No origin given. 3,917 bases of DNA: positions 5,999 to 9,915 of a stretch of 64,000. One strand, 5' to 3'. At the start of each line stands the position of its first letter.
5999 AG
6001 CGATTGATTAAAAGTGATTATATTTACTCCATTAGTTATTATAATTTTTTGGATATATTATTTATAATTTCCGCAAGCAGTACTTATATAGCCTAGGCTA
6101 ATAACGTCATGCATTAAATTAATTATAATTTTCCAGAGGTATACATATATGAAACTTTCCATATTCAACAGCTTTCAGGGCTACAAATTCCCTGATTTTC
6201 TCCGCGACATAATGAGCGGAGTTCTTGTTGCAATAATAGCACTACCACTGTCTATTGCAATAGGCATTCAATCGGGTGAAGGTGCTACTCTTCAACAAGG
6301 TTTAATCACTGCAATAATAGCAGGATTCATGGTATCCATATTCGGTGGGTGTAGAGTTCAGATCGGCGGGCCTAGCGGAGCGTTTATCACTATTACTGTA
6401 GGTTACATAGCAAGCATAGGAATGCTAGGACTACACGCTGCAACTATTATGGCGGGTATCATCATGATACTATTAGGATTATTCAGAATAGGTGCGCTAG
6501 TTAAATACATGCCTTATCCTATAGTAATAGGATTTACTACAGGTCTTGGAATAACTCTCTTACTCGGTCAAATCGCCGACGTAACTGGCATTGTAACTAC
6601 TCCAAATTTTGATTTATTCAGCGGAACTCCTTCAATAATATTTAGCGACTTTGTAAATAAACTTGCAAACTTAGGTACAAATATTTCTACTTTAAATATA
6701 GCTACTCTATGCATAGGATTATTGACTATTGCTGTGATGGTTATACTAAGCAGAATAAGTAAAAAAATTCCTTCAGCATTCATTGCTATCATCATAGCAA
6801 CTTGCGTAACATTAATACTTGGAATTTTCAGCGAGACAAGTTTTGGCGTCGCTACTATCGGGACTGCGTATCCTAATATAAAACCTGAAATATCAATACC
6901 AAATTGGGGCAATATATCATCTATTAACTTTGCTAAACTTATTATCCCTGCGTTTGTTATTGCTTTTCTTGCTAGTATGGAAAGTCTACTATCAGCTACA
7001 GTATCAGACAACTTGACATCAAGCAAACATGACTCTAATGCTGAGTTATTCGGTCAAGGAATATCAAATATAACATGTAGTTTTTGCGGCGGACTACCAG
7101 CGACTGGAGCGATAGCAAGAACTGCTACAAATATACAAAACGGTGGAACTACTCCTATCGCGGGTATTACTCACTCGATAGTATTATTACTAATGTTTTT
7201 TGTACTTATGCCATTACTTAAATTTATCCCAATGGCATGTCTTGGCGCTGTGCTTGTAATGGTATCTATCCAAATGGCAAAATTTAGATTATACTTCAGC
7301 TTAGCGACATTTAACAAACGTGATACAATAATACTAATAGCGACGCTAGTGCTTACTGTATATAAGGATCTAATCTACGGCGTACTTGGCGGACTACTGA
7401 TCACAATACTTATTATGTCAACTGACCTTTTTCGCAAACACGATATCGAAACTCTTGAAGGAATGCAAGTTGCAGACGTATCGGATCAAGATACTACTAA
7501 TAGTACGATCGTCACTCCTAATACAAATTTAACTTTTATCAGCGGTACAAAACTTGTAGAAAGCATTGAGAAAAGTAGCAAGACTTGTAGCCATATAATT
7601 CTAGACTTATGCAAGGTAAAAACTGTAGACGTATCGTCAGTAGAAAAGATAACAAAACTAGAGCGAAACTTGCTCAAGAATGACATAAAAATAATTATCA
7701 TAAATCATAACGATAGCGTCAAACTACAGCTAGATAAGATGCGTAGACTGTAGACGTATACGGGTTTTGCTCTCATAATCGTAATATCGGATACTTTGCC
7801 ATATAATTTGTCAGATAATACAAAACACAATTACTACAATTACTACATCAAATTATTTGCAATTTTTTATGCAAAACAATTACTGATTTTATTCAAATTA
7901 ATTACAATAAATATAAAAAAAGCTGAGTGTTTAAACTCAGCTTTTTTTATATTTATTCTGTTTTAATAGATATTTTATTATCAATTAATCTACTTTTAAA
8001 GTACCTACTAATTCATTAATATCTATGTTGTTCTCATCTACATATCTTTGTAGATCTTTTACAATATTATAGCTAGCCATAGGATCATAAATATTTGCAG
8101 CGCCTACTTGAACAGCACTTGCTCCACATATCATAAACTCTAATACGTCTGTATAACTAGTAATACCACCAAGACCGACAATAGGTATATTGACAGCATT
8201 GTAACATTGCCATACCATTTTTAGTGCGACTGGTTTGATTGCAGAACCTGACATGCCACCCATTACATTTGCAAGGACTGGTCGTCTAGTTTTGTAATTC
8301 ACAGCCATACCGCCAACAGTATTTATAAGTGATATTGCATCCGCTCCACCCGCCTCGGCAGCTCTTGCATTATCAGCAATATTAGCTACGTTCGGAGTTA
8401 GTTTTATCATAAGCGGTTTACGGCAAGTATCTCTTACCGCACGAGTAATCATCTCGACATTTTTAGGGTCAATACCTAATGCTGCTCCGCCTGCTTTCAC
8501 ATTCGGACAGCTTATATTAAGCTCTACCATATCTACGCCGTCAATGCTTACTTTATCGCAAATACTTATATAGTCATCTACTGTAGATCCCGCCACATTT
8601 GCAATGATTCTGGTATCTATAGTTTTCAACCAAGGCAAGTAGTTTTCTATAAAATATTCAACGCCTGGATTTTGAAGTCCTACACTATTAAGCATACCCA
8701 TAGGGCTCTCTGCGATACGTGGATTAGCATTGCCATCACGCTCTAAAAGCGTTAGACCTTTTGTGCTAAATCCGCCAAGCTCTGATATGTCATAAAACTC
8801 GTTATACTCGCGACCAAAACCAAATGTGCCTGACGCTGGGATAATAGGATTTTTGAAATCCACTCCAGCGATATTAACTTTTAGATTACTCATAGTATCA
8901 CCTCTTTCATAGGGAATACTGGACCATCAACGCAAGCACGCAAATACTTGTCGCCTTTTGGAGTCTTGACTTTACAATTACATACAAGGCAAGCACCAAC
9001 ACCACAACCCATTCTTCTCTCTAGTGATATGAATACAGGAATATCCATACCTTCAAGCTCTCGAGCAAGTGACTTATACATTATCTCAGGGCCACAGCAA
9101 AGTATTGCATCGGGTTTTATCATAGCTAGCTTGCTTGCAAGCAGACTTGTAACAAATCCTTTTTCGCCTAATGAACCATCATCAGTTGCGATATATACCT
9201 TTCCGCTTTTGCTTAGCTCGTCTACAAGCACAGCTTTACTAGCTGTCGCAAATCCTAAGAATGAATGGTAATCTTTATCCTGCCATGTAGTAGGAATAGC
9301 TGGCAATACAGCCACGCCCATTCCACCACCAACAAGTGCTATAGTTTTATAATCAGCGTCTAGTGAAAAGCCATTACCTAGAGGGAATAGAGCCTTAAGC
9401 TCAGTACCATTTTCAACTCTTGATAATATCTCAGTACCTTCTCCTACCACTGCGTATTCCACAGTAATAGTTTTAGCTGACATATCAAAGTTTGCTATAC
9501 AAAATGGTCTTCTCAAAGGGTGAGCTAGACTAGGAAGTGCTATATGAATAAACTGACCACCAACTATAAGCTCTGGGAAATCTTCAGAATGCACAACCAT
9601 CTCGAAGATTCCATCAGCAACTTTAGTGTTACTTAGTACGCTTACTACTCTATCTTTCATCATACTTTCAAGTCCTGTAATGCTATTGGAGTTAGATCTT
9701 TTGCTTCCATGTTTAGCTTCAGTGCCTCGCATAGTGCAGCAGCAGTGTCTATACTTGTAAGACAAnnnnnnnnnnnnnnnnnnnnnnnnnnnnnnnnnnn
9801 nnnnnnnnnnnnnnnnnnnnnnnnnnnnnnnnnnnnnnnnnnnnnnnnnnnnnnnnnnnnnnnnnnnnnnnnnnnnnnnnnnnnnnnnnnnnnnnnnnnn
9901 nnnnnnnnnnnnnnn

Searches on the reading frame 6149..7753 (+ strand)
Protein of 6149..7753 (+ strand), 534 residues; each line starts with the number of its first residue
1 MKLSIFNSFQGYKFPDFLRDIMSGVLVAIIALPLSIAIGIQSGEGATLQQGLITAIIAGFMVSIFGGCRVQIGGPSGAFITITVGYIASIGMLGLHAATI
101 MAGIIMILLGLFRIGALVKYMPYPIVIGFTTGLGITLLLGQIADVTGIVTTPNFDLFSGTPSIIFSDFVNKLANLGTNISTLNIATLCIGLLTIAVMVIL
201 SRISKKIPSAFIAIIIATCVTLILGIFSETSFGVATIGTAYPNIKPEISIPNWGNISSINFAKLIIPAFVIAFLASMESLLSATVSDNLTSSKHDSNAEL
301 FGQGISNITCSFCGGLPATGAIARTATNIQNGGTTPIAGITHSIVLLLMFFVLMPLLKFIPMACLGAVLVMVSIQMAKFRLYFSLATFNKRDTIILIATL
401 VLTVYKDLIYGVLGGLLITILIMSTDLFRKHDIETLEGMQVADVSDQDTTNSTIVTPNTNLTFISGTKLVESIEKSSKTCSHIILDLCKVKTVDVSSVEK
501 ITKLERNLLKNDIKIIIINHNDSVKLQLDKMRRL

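Call 76: search_protein_families(library=pfam, proteins=[window:6149-7753:+], max_evalue=0.000001)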
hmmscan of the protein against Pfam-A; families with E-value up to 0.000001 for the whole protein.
window:6149-7753:+ (534 aa): 2 families
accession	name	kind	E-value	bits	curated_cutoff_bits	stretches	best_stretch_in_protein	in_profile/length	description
PF00916.26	Sulfate_transp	-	1.7e-68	231.5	23.2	1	17-399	1-380/380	Sulfate permease family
PF01740.26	STAS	-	3.7e-07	30.3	22.6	1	450-530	8-90/106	STAS domain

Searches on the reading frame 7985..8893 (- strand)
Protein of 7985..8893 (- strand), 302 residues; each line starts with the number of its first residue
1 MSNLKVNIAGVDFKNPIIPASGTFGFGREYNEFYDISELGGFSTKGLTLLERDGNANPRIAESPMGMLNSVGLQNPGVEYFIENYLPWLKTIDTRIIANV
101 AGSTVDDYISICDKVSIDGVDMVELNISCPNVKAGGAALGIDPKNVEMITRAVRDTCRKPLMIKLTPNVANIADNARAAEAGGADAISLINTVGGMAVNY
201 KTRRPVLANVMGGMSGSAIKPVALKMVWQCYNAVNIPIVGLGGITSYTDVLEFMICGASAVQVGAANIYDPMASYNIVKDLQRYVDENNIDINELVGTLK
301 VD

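Call 76: search_protein_families(library=pfam, proteins=[window:7985-8893:-], max_evalue=0.000001)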
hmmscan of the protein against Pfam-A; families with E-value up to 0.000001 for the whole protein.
window:7985-8893:- (302 aa): 2 families
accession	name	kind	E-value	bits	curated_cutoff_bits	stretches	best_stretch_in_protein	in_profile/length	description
PF01180.27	DHO_dh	-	2.1e-84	283.6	27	1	4-282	2-288/291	Dihydroorotate dehydrogenase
PF01207.24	Dus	-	1.9e-08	34.2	20.4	1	104-282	64-231/311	Dihydrouridine synthase (Dus)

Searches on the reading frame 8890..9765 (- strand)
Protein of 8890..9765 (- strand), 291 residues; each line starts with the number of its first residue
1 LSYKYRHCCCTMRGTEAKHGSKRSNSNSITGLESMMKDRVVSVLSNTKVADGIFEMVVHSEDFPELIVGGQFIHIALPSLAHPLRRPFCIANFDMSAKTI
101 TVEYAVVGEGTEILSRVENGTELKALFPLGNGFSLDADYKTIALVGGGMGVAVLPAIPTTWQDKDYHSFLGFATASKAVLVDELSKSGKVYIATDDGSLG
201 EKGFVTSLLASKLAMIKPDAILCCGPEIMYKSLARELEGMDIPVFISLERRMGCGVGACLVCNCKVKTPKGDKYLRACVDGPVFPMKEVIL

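Call 76: search_protein_families(library=pfam, proteins=[window:8890-9765:-], max_evalue=0.000001)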
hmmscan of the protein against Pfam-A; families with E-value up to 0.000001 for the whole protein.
window:8890-9765:- (291 aa): 1 family
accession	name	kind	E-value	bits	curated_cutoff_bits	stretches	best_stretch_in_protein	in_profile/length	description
PF10418.14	DHODB_Fe-S_bind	-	7.3e-16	58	23.9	1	249-289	1-40/41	Iron-sulfur cluster binding domain of dihydroorotate dehydrogenase B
